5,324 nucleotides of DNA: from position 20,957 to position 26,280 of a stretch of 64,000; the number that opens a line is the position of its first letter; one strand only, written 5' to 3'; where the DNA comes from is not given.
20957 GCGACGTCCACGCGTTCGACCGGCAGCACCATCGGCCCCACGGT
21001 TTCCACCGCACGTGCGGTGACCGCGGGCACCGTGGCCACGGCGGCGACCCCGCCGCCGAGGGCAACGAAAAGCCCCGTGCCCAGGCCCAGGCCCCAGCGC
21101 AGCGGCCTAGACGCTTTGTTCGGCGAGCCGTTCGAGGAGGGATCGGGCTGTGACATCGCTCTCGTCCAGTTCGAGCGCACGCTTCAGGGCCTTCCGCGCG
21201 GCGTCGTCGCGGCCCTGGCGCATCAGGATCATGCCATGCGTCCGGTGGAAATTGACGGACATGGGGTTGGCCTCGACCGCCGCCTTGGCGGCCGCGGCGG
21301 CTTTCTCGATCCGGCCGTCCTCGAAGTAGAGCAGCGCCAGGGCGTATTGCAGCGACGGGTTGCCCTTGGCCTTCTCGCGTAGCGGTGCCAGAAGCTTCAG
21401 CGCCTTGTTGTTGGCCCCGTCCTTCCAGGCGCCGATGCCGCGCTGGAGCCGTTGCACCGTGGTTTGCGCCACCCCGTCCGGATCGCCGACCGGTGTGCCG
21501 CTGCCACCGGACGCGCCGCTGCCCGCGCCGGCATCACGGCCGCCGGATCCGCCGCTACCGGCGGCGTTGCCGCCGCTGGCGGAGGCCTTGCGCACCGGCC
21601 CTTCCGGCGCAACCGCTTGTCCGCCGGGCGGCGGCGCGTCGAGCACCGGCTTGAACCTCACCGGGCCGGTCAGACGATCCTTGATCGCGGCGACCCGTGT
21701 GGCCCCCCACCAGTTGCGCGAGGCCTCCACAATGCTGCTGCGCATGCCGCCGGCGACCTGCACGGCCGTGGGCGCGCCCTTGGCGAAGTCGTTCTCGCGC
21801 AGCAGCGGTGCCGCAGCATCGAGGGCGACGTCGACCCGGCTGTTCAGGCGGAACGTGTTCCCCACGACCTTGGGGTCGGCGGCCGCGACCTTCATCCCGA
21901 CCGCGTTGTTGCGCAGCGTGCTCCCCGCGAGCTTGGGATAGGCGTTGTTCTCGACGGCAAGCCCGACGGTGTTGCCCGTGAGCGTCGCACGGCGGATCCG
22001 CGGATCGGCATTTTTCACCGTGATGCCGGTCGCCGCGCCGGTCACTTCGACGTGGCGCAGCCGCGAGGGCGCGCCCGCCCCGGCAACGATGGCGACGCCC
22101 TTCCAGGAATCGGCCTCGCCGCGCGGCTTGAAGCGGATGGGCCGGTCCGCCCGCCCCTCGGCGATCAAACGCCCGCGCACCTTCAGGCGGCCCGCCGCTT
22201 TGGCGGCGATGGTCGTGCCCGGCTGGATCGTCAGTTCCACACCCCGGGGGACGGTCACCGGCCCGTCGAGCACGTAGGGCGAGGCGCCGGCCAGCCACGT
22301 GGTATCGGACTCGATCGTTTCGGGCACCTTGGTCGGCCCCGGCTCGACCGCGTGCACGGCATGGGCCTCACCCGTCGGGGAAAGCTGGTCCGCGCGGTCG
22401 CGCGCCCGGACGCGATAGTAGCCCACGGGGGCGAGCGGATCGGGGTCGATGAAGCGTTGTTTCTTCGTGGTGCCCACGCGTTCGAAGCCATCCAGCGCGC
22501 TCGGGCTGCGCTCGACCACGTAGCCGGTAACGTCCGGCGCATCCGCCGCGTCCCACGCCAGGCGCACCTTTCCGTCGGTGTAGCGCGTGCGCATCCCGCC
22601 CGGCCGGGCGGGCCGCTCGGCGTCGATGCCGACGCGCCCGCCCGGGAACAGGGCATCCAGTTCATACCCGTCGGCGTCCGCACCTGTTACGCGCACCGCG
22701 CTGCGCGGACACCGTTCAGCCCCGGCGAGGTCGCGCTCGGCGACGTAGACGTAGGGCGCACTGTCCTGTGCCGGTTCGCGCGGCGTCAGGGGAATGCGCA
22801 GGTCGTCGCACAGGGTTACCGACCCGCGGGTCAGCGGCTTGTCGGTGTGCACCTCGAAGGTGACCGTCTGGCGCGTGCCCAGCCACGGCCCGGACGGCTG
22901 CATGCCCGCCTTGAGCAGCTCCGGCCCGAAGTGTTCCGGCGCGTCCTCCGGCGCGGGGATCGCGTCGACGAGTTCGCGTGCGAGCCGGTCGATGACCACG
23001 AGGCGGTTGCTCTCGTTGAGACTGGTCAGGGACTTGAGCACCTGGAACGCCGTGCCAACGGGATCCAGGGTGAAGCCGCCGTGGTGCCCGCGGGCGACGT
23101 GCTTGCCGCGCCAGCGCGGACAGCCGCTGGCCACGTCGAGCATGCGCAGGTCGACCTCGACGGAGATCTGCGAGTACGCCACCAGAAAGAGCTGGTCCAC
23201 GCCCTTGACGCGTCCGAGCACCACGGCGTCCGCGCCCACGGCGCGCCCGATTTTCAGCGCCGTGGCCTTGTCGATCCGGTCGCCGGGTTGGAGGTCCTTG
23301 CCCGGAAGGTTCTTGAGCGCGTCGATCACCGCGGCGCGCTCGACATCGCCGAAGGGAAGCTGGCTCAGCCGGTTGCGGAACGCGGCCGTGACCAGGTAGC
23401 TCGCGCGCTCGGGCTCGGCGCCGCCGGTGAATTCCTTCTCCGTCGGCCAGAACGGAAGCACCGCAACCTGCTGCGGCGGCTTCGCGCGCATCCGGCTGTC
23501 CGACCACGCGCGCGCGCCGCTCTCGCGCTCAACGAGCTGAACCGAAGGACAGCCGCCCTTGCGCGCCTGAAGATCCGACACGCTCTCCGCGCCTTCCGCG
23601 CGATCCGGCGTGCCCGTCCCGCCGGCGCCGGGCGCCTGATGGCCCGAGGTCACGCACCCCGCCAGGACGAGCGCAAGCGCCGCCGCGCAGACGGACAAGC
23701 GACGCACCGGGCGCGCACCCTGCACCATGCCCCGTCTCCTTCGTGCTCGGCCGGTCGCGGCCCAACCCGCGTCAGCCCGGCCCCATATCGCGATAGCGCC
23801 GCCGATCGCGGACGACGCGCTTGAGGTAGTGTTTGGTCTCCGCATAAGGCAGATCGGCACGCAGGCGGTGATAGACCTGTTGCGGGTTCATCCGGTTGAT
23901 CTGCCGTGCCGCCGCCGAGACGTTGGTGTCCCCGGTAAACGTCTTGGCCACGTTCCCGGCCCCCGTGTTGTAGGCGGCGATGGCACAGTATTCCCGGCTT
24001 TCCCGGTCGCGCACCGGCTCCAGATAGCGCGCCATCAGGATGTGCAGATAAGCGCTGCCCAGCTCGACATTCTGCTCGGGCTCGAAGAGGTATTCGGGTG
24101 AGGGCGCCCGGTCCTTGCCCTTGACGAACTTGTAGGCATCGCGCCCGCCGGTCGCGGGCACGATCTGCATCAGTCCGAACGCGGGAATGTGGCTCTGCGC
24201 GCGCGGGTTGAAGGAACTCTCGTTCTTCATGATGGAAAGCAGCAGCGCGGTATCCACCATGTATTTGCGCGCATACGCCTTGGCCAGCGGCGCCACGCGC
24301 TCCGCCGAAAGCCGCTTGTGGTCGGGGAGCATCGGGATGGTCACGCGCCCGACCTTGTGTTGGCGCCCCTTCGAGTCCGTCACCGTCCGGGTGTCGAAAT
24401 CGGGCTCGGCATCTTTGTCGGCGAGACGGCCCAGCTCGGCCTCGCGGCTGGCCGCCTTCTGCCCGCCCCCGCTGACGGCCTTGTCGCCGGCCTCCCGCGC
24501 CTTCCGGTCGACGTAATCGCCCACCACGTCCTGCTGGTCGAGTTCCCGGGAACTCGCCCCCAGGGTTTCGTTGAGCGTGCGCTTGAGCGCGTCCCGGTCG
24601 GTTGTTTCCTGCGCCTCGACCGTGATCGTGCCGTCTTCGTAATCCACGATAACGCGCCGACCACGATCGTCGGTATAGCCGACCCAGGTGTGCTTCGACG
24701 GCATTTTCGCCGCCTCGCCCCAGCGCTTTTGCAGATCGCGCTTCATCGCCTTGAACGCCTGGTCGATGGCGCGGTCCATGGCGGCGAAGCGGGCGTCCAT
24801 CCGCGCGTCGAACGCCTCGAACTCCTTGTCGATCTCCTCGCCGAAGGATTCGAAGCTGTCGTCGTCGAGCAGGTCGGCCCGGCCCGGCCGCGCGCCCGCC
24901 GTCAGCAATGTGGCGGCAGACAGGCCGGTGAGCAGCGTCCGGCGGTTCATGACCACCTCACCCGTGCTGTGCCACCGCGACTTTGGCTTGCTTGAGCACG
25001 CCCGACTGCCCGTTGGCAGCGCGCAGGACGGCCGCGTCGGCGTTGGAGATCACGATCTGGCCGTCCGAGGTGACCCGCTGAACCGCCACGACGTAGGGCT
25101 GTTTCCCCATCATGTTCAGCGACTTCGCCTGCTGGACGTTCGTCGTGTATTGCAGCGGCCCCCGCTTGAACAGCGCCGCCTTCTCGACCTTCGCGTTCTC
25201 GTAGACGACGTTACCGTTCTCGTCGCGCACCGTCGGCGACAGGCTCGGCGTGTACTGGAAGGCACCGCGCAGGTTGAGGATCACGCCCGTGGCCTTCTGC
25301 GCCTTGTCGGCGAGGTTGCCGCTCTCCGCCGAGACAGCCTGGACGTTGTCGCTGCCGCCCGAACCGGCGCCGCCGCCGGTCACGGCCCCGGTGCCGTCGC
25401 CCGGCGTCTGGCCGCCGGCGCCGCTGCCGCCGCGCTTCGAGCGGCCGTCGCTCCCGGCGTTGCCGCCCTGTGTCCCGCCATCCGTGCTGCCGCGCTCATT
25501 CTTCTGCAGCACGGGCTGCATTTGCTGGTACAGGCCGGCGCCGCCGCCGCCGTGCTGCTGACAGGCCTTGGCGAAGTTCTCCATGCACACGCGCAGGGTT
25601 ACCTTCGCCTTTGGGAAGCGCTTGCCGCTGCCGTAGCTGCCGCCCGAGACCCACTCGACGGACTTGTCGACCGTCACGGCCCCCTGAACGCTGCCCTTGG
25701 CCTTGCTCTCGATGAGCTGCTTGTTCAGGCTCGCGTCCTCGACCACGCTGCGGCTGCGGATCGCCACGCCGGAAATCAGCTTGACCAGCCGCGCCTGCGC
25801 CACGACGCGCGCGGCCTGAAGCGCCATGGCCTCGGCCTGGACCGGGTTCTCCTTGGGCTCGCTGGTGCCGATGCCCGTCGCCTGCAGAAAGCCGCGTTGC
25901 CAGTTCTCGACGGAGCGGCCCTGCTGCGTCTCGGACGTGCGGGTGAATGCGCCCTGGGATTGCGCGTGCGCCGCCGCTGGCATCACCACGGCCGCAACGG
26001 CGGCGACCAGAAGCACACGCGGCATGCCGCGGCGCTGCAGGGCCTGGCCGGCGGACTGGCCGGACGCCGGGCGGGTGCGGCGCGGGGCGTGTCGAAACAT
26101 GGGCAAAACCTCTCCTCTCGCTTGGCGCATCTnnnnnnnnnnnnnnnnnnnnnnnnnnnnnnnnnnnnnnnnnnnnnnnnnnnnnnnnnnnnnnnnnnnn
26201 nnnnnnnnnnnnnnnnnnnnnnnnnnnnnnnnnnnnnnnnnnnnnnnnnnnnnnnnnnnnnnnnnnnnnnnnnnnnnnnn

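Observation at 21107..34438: About 13-kb co-directional supercluster of exported and lipoprotein genes built from periplasmic ring-scaffold modules, a candidate uncharacterised envelope machine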

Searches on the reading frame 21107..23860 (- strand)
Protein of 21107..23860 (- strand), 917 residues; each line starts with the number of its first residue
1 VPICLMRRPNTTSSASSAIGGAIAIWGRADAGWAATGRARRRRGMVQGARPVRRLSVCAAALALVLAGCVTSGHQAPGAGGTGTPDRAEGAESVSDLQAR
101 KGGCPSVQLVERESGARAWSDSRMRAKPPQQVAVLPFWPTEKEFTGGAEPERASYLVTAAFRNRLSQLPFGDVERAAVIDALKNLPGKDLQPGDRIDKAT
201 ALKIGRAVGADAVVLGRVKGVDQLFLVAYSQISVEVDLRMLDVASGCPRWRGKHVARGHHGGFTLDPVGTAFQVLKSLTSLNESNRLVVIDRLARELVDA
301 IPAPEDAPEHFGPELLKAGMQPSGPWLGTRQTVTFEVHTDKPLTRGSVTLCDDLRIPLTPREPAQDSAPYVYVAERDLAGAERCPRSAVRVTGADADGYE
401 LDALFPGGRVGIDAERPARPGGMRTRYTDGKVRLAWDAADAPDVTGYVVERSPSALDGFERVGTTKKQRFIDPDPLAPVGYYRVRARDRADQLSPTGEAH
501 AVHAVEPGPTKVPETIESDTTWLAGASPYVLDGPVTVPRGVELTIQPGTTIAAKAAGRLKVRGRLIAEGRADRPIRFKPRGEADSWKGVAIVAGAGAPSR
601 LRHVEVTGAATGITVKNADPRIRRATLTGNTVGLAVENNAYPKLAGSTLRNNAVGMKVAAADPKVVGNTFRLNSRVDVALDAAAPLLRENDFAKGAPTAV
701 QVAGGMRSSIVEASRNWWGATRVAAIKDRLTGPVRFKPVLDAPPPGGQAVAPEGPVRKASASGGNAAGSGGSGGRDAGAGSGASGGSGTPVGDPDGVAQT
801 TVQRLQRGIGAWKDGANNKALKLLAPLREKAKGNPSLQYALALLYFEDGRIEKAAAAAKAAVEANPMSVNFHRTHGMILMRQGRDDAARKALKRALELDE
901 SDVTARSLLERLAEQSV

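Call 4: search_protein_families(library=pfam, proteins=[window:21107-23860:-], max_evalue=0.1)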
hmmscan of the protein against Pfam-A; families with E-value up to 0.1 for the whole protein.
window:21107-23860:- (917 aa): 15 families
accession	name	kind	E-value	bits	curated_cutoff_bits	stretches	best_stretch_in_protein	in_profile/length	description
PF13432.12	TPR_16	-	4e-10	40.4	32.7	2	839-902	1-64/65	Tetratricopeptide repeat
PF07719.23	TPR_2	-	1.7e-08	34.3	27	2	876-901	8-33/34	Tetratricopeptide repeat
PF13181.12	TPR_8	-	8.1e-08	32.3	25.7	2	876-901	8-33/34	Tetratricopeptide repeat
PF13414.12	TPR_11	-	3.6e-07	30.2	26.8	1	877-908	2-33/42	TPR repeat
PF14559.12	TPR_19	-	7.9e-07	29.8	25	1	812-868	2-58/68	Tetratricopeptide repeat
PF00515.34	TPR_1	-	1.1e-06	28.7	27.8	1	876-902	8-34/34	Tetratricopeptide repeat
PF13428.12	TPR_14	-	1.2e-06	29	23.5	1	874-909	6-41/44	Tetratricopeptide repeat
PF13424.12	TPR_12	-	0.00038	21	30.1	0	874-900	8-34/77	Tetratricopeptide repeat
PF12895.13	ANAPC3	-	0.00068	20.3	27.2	1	817-894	5-81/82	Anaphase-promoting complex, cyclosome, subunit 3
PF13371.12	TPR_9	-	0.00072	20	35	1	844-913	4-73/73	Tetratricopeptide repeat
PF05048.19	NosD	-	0.0018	18.2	23.6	1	606-704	100-198/212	Periplasmic copper-binding protein (NosD)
PF13036.11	LpoB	-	0.0022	18.3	22.3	1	191-253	83-144/147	Peptidoglycan-synthase activator LpoB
PF05643.16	GNA1162-like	-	0.0023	18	25.9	1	190-257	62-129/185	Putative lipoprotein GNA1162-like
PF12569.14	NatA_aux_su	-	0.0023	17.4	33.3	1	838-902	195-259/515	N-terminal acetyltransferase A, auxiliary subunit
PF23914.1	TPR_CcmH_CycH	-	0.033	14.4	42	0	842-909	57-127/158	Cytochrome c-type biogenesis protein H TPR domain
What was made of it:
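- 21107..23728 (-): G10: 873-aa lipoprotein (LAGC). It has an LpoB/GNA1162-like domain, a possible beta-helix, and C-terminal TPR repeats. TPR_16 at 4e-10 (call 4).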

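Call 5: search_protein_families(library=ncbifam, proteins=[window:21107-23860:-], max_evalue=0.1)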
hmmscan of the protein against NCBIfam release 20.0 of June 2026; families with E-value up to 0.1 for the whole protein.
window:21107-23860:- (917 aa): 16 families
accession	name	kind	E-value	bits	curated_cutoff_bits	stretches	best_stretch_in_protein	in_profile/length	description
NF040959.1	MamA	equivalog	4.6e-09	36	200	1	818-900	122-204/204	magnetosome protein MamA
TIGR02917.1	PEP_TPR_lipo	equivalog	2.1e-08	32.5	312.2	1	804-915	400-511/899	XrtA/PEP-CTERM system TPR-repeat protein PrsT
NF052415.1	T3SS_chap_SctY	equivalog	2.6e-07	31.1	70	1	818-897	23-105/106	type III secretion apparatus assembly chaperone SctY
TIGR02521.1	type_IV_pilW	equivalog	1.7e-06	27.8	154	1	837-903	33-99/234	type IV pilus biogenesis/stability protein PilW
TIGR02722.1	lp_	equivalog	1.1e-05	25.6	110.55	1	194-254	126-185/189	penicillin-binding protein activator LpoB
NF053607.1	CHU_0125_OmpA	equivalog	0.0011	17.5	620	1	804-904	22-122/639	CHU_0125 family OmpA-like outer membrane integrity protein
NF033920.0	C39_PA2778_fam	equivalog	0.0026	17.2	150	1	815-899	170-254/255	PA2778 family cysteine peptidase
NF008520.0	PRK11447.1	equivalog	0.003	15.4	858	1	797-902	230-336/1157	cellulose synthase complex outer membrane protein BcsC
TIGR03939.1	PGA_TPR_OMP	equivalog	0.0068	14.6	366.65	1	817-902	102-187/800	poly-beta-1,6 N-acetyl-D-glucosamine export porin PgaA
NF033762.1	social_mot_Tgl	equivalog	0.022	14.1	225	1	829-909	25-106/252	social motility TPR repeat lipoprotein Tgl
TIGR00540.1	TPR_hemY_coli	hypoth_equivalog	0.025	13.4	142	1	815-915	275-371/385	heme biosynthesis-associated TPR protein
NF047558.1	TPR_END_plus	domain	0.038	13.9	32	0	879-902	9-32/56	TPR end-of-group domain-containing protein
NF033758.1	gliding_GltE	equivalog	0.045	12.7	225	1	861-913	214-266/411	adventurous gliding motility TPR repeat lipoprotein GltE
NF002725.1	PRK02603.1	equivalog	0.057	13.4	143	1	807-888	41-125/173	photosystem I assembly protein Ycf3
TIGR04247.1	NosD_copper_fam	subfamily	0.065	11.8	300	1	609-674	218-286/377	nitrous oxide reductase family maturation protein NosD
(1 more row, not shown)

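Call 93: search_protein_families(library=padloc, proteins=[window:21107-23728:-], max_evalue=0.01)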
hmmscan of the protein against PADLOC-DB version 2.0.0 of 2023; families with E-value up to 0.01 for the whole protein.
window:21107-23728:- (873 aa): 0 families

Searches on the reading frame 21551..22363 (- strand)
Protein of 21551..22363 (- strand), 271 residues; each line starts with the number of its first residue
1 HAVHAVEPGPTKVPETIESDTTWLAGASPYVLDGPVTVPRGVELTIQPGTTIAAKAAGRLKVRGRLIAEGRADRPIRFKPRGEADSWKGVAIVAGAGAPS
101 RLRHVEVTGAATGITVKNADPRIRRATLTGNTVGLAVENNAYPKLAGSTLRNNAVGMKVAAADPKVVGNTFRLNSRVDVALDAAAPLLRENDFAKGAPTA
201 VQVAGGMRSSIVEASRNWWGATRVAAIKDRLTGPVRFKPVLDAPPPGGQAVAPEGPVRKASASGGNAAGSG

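Call 91: search_protein_families(library=pfam, proteins=[window:21551-22363:-], max_evalue=10)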
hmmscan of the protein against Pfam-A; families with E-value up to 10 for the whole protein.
window:21551-22363:- (271 aa): 1 family
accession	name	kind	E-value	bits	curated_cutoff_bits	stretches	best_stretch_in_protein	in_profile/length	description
PF05048.19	NosD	-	0.00026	20.9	23.6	1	107-206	100-199/212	Periplasmic copper-binding protein (NosD)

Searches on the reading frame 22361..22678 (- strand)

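Call 91: search_protein_families(library=pfam, proteins=[window:22361-22678:-], max_evalue=10)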
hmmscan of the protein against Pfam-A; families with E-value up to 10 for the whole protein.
window:22361-22678:- (106 aa): 1 family
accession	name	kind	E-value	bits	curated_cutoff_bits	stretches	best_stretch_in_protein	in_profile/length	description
PF21200.3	Glyco_hydro_39_C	-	0.088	13.6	27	1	34-95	9-74/89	Alpha-L-iduronidase C-terminal domain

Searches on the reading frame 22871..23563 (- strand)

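Call 91: search_protein_families(library=pfam, proteins=[window:22871-23563:-], max_evalue=10)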
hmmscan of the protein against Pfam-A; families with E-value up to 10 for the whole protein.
window:22871-23563:- (231 aa): 3 families
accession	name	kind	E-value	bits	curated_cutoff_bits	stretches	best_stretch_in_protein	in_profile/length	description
PF05643.16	GNA1162-like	-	7.4e-05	22.8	25.9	1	91-158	62-129/185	Putative lipoprotein GNA1162-like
PF13036.11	LpoB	-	0.00013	22.4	22.3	1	91-154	82-144/147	Peptidoglycan-synthase activator LpoB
PF11684.13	DUF3280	-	0.1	13.3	30.1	1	101-128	70-97/138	Protein of unknown function (DUF2380)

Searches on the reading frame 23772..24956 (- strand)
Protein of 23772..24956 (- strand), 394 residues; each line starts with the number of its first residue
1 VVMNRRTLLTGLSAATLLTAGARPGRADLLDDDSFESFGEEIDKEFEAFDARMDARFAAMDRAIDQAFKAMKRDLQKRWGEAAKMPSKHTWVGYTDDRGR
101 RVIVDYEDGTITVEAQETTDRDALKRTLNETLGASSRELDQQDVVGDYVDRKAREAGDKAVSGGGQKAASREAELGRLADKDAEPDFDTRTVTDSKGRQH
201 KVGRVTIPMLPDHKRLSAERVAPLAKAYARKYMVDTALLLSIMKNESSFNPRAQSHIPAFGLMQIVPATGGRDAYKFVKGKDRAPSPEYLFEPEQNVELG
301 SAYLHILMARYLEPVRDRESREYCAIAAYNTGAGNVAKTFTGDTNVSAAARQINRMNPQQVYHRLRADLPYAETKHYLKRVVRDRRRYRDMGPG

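Call 4: search_protein_families(library=pfam, proteins=[window:23772-24956:-], max_evalue=0.1)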
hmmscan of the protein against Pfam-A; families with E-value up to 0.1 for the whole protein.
window:23772-24956:- (394 aa): 3 families
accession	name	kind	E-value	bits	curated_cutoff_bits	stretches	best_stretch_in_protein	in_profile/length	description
PF01464.25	SLT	-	8.3e-28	96.7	21.3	1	225-345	3-110/117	Transglycosylase SLT domain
PF11873.13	Mltc_N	-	3.4e-10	40.4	22.6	1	61-135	5-81/161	Membrane-bound lytic murein transglycosylase C, N-terminal domain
PF19489.4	SLT_4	-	0.00019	21.5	27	1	225-283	38-94/184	Transglycosylase SLT domain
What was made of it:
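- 23772..24950 (-): G9: Tat-exported MltC-like family-1 lytic transglycosylase. SLT at 8.3e-28 and MltC_N at 3.4e-10 (call 4).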

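Call 5: search_protein_families(library=ncbifam, proteins=[window:23772-24956:-], max_evalue=0.1)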
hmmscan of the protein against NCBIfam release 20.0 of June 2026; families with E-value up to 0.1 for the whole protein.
window:23772-24956:- (394 aa): 6 families
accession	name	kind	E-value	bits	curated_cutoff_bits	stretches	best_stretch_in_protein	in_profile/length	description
NF008670.0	PRK11671.1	equivalog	1.6e-61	208.5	375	1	70-390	43-358/359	membrane-bound lytic murein transglycosylase MltC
NF012014.0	PRK15470.1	equivalog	1.7e-21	76.7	233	1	222-380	40-195/203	membrane-bound lytic murein transglycosylase EmtA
NF047373.1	BB0259_flg_lyt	exception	4.4e-20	72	234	1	226-382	553-682/705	flagellar assembly lytic transglycosylase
NF008631.0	PRK11619.1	equivalog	1.3e-13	50.2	536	1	228-383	486-619/644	murein transglycosylase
NF008112.0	PRK10859.1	equivalog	4.7e-09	35.2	354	1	222-337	291-391/483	membrane-bound lytic murein transglycosylase MltF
NF008050.0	PRK10783.1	equivalog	0.00014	20.4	508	1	239-339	123-208/457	murein transglycosylase D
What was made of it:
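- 23772..24950 (-): NCBIfam MltC at 1.6e-61, below its cut-off (call 5).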

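Call 93: search_protein_families(library=padloc, proteins=[window:23772-24950:-], max_evalue=0.01)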
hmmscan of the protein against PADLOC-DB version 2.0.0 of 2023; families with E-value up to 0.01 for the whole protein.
window:23772-24950:- (392 aa): 0 families

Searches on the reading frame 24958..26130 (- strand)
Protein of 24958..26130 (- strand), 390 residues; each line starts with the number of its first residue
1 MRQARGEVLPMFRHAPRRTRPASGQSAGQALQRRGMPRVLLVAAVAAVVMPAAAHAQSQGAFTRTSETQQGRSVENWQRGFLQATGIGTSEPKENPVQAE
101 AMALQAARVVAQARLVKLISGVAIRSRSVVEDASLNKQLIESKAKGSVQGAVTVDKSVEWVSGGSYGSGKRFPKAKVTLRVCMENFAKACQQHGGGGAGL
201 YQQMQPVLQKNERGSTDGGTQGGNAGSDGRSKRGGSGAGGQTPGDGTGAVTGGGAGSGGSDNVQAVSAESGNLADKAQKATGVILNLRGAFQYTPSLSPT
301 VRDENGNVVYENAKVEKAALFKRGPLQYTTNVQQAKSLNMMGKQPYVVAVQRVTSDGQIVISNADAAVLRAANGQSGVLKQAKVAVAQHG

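Call 4: search_protein_families(library=pfam, proteins=[window:24958-26130:-], max_evalue=0.1)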
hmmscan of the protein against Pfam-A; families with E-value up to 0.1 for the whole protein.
window:24958-26130:- (390 aa): 1 family
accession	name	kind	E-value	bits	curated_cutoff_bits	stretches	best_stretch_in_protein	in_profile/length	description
PF03307.20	Adeno_E3_15_3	-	0.066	13.8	35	0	319-364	51-96/116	Adenovirus 15.3kD protein in E3 region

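Call 5: search_protein_families(library=ncbifam, proteins=[window:24958-26130:-], max_evalue=0.1)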
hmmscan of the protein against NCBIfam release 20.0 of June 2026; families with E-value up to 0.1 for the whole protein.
window:24958-26130:- (390 aa): 0 families

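Call 93: search_protein_families(library=padloc, proteins=[window:24958-26100:-], max_evalue=0.01)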
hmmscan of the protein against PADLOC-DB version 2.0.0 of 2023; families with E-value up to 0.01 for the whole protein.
window:24958-26100:- (380 aa): 0 families

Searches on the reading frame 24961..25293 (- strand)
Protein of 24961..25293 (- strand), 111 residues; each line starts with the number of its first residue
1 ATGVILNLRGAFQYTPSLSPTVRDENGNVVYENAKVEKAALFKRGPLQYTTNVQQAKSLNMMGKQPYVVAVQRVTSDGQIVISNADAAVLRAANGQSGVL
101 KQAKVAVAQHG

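Call 91: search_protein_families(library=pfam, proteins=[window:24961-25293:-], max_evalue=10)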
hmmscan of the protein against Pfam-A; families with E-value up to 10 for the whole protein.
seq(111 aa): 3 families
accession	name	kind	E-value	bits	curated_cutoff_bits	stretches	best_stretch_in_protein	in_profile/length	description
PF03307.20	Adeno_E3_15_3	-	0.0075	16.8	35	1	38-86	49-97/116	Adenovirus 15.3kD protein in E3 region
PF21446.3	Gp34_trimer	-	0.051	14.5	27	1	31-100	16-86/116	Long-tail fiber proximal subunit, C-terminal, trimerization domain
PF05228.19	CHASE4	-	0.095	13.3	26.2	1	23-78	54-107/140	CHASE4 domain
